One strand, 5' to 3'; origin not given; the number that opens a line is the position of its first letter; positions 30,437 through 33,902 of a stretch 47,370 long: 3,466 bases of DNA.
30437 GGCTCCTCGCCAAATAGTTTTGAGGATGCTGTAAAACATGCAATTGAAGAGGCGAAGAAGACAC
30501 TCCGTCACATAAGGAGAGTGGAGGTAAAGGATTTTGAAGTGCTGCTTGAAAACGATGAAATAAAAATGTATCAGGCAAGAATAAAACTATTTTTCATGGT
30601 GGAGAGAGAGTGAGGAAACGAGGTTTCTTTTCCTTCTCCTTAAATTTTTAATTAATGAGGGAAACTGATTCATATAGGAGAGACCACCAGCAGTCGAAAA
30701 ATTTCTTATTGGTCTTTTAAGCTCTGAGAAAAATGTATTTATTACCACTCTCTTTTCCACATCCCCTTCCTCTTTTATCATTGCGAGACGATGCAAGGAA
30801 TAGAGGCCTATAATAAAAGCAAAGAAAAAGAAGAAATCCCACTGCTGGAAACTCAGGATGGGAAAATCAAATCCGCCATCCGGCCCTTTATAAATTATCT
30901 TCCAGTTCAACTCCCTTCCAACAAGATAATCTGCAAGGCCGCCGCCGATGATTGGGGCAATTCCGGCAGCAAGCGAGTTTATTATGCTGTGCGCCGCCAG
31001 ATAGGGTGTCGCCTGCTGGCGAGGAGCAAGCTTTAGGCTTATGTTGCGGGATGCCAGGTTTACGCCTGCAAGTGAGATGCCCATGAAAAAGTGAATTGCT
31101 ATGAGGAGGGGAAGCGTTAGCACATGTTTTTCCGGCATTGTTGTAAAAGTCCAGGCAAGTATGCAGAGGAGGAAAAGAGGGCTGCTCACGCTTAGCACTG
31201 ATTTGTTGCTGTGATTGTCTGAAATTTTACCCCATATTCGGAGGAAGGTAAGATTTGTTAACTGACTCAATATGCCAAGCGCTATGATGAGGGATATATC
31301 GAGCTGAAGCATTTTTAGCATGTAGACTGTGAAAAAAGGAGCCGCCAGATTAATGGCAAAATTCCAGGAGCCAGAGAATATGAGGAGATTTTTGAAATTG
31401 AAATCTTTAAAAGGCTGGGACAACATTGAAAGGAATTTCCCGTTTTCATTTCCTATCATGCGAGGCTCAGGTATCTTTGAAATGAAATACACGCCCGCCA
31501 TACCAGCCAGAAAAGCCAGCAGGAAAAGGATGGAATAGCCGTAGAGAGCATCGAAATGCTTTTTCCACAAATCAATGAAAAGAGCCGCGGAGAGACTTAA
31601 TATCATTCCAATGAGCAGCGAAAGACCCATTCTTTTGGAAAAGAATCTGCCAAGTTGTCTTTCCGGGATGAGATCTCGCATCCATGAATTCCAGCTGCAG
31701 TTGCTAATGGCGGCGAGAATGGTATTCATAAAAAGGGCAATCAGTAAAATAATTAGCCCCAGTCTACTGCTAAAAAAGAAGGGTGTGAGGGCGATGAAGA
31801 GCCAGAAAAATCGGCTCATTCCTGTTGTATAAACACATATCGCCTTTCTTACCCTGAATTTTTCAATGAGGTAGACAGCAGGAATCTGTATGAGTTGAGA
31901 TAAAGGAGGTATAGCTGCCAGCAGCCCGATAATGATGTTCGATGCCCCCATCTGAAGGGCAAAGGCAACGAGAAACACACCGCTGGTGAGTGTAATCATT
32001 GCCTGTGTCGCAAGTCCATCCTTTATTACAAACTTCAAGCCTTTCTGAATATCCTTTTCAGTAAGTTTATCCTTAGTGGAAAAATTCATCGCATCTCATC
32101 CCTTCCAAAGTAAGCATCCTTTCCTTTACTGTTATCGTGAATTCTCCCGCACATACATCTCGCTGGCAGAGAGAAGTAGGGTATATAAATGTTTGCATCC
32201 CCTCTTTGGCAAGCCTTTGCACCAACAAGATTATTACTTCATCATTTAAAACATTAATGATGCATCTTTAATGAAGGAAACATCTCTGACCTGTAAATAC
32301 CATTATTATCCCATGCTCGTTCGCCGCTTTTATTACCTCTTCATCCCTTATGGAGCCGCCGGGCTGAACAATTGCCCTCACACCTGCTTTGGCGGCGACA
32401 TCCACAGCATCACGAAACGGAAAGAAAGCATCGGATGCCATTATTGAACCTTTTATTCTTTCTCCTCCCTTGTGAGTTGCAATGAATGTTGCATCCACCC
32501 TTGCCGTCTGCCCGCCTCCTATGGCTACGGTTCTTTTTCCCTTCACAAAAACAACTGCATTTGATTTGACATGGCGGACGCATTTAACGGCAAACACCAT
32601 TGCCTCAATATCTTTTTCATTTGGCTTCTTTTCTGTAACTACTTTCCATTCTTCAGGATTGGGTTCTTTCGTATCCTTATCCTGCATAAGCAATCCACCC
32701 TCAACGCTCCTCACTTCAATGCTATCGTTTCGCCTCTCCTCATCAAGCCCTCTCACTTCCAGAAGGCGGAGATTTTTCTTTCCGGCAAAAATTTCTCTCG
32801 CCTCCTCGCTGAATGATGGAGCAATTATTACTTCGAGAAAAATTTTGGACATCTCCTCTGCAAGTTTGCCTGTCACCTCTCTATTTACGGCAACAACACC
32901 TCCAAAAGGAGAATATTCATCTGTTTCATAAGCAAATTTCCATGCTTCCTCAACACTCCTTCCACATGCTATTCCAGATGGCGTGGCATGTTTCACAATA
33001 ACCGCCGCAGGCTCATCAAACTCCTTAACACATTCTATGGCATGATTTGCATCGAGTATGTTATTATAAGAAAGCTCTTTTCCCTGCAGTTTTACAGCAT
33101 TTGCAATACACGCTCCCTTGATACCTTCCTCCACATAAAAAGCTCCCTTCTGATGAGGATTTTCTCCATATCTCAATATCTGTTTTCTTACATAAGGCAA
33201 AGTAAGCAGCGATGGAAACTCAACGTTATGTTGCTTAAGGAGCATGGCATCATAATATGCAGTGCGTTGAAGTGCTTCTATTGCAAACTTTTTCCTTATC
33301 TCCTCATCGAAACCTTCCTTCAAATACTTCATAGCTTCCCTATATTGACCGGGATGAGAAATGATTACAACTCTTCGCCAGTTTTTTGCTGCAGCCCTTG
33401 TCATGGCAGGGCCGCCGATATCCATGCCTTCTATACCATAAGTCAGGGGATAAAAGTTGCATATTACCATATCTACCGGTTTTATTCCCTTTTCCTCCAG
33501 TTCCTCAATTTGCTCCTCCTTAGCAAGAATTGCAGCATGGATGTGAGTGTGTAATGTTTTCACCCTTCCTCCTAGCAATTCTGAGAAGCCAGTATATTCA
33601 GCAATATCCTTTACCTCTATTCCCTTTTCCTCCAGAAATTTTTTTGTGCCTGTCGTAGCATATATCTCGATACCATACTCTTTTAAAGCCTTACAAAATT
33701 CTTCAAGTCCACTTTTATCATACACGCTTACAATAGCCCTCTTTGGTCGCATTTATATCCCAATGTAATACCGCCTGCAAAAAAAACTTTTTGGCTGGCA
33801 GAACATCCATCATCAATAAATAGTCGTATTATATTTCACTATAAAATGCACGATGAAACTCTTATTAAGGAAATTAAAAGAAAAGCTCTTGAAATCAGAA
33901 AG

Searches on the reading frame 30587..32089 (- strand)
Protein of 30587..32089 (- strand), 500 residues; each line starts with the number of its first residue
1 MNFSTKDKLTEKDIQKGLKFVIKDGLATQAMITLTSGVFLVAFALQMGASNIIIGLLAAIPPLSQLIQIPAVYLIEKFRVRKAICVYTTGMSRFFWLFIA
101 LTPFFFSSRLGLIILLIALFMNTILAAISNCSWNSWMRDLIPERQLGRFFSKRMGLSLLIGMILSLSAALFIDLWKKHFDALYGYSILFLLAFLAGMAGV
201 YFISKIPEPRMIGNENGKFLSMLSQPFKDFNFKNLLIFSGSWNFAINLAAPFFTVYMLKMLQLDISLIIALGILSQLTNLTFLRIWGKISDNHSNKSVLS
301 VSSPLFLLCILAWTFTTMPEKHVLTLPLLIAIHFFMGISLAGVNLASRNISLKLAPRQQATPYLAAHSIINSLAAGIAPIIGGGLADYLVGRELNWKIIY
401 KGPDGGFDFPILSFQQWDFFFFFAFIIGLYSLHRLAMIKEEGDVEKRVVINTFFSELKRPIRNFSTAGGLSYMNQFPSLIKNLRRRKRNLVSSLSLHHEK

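Call 10: search_protein_families(library=pfam, proteins=[window:30587-32089:-], max_evalue=0.001)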
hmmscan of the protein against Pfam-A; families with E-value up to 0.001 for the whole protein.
window:30587-32089:- (500 aa): 1 family
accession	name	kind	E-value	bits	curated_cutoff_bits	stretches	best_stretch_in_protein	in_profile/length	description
PF07690.21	MFS_1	-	3.8e-26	92.3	33.4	2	32-379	8-347/347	Major Facilitator Superfamily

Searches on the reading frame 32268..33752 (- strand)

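Call 10: search_protein_families(library=pfam, proteins=[window:32268-33752:-], max_evalue=0.001)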
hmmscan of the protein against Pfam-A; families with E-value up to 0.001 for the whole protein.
window:32268-33752:- (494 aa): 2 families
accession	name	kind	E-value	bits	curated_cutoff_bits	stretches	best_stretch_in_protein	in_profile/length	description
PF01808.24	AICARFT_IMPCHas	-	8.2e-111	370.8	25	1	121-428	1-311/311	AICARFT/IMPCHase bienzyme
PF02142.27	MGS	-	3.7e-17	62.7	24.1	1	16-108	2-76/94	MGS-like domain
